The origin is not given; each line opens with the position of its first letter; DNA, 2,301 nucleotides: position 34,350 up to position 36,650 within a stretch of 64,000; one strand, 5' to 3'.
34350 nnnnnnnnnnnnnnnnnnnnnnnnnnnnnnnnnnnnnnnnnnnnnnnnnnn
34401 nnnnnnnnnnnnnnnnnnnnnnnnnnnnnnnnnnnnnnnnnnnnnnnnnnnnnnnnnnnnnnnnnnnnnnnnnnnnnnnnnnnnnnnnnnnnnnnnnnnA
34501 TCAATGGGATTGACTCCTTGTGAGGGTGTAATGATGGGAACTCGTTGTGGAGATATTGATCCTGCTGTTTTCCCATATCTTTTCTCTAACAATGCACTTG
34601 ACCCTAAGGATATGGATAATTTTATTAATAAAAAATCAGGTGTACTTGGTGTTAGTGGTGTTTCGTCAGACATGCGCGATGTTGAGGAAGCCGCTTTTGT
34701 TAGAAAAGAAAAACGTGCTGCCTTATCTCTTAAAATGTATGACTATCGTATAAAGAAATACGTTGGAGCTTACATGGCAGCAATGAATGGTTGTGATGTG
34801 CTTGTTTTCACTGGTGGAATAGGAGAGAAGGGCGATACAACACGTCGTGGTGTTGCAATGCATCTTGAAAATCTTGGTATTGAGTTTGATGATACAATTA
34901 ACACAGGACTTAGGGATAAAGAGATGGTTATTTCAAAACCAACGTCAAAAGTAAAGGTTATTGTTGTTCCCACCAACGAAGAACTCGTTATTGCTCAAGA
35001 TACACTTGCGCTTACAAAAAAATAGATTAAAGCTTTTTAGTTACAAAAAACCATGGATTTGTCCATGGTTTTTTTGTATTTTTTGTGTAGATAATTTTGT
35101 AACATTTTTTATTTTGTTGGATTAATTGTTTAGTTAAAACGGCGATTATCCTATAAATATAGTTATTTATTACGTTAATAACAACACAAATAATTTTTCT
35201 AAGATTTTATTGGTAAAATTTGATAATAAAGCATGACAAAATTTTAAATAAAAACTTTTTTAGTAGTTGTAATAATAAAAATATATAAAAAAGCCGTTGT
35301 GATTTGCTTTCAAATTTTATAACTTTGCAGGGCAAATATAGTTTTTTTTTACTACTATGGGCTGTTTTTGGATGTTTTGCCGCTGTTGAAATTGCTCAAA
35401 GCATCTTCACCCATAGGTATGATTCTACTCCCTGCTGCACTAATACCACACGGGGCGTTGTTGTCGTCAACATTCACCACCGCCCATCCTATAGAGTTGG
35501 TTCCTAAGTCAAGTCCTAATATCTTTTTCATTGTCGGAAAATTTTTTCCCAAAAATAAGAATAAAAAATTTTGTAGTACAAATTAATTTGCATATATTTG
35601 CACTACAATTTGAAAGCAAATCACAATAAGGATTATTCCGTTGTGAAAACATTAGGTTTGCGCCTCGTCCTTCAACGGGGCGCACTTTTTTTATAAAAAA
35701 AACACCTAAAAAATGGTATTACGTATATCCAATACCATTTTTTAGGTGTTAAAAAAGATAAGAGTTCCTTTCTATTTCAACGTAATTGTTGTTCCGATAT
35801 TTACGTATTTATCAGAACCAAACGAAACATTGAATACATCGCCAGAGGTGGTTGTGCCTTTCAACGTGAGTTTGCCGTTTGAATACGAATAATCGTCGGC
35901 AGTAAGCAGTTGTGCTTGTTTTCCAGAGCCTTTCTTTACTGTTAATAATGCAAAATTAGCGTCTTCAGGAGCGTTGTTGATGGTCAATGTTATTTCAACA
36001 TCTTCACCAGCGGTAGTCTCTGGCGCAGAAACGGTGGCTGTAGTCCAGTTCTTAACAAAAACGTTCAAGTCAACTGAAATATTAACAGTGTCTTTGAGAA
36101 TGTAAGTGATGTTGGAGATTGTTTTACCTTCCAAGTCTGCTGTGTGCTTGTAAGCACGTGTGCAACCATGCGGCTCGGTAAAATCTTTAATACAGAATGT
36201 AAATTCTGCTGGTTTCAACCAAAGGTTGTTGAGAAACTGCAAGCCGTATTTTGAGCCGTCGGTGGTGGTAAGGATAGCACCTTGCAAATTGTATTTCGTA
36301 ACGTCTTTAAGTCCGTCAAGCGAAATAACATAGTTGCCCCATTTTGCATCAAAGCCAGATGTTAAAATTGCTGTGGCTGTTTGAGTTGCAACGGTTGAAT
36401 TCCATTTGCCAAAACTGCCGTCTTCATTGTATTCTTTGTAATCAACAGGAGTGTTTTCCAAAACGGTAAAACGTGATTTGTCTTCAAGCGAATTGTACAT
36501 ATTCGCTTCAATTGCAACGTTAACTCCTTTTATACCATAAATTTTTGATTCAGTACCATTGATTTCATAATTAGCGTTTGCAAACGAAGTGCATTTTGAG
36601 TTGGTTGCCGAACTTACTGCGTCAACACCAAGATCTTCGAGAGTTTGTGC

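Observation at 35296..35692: Collapsed type II-C CRISPR-Cas locus: tracrRNA + 58-codon cas9 stub + one repeat, nothing else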

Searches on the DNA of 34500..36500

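Call 4: search_rna_families(source=window, start=34500, end=36500, threshold=evalue, max_evalue=10, show_alignments=3)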
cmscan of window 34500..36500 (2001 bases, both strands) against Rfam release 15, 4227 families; matches with E-value up to 10: 35.
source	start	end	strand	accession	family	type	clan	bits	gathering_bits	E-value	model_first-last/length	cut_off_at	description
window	35712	35838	-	RF01579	RUF2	Gene; sRNA;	-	27.4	90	0.21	1-154/154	no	Plasmodium RNA of unknown function RUF2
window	35039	35083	+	RF03790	MIR8008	Gene; miRNA;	-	26.3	66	0.013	1-55/55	no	MIR8008 microRNA precursor family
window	35046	35100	-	RF02844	RefA9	Gene; antisense;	-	26.1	49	0.29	1-64/64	no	Enterococcus sRNA A9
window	35701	35750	+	RF03940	MIR9563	Gene; miRNA;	-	25.3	90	0.06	1-127/127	no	MIR9563 microRNA precursor family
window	35656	35756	-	RF02705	B_rapa_snoR775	Gene; snRNA; snoRNA; HACA-box;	-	24.8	64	1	1-127/127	no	Brassica rapa small nucleolar RNA 775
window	35021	35079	+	RF02064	STnc370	Gene; sRNA;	-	24.3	54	2.7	1-71/71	no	Enterobacterial sRNA STnc370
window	35021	35085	+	RF01770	rimP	Cis-reg; leader;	-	24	47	0.47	1-102/102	no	Gammaprotebacteria rimP leader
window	35659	35810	-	RF02634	EF3314_EF3315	Gene; sRNA;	-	23.6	100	0.01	1-141/141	no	Enterococcus sRNA EF3314_EF3315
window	35041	35097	-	RF02432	SpF25_sRNA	Gene; sRNA;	-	23.3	48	0.7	1-102/102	no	Streptococcus sRNA SpF25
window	35492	35566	+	RF02106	DLEU2_2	Gene; lncRNA;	-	23.2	45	4.2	1-90/90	no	Deleted in lymphocytic leukemia 2 conserved region 2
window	35699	35752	-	RF00665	mir-290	Gene; miRNA;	CL00096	21.7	51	0.33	1-70/70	no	mir-290 microRNA precursor family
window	35697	35749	-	RF03530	bglG-cis-reg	Cis-reg;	-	21.3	80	0.79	56-120/137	no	cis-regulatory element of the bglG/LicT operon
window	35029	35083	+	RF01803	GABA3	Cis-reg;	-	21.2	57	0.14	1-54/54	no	Editing element of GABA-3 exon 9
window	35533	35615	-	RF04348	Plastid-psbM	Cis-reg;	-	20.8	52.7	8.7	1-79/79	no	Plastid-psbM 3UTR RNA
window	35042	35097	-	RF00506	Thr_leader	Cis-reg; leader;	-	20.6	55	0.7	1-118/118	no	Threonine operon leader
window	35608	35690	+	RF02348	tracrRNA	Gene; CRISPR;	-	18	70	9.1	1-92/92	no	Trans-activating crRNA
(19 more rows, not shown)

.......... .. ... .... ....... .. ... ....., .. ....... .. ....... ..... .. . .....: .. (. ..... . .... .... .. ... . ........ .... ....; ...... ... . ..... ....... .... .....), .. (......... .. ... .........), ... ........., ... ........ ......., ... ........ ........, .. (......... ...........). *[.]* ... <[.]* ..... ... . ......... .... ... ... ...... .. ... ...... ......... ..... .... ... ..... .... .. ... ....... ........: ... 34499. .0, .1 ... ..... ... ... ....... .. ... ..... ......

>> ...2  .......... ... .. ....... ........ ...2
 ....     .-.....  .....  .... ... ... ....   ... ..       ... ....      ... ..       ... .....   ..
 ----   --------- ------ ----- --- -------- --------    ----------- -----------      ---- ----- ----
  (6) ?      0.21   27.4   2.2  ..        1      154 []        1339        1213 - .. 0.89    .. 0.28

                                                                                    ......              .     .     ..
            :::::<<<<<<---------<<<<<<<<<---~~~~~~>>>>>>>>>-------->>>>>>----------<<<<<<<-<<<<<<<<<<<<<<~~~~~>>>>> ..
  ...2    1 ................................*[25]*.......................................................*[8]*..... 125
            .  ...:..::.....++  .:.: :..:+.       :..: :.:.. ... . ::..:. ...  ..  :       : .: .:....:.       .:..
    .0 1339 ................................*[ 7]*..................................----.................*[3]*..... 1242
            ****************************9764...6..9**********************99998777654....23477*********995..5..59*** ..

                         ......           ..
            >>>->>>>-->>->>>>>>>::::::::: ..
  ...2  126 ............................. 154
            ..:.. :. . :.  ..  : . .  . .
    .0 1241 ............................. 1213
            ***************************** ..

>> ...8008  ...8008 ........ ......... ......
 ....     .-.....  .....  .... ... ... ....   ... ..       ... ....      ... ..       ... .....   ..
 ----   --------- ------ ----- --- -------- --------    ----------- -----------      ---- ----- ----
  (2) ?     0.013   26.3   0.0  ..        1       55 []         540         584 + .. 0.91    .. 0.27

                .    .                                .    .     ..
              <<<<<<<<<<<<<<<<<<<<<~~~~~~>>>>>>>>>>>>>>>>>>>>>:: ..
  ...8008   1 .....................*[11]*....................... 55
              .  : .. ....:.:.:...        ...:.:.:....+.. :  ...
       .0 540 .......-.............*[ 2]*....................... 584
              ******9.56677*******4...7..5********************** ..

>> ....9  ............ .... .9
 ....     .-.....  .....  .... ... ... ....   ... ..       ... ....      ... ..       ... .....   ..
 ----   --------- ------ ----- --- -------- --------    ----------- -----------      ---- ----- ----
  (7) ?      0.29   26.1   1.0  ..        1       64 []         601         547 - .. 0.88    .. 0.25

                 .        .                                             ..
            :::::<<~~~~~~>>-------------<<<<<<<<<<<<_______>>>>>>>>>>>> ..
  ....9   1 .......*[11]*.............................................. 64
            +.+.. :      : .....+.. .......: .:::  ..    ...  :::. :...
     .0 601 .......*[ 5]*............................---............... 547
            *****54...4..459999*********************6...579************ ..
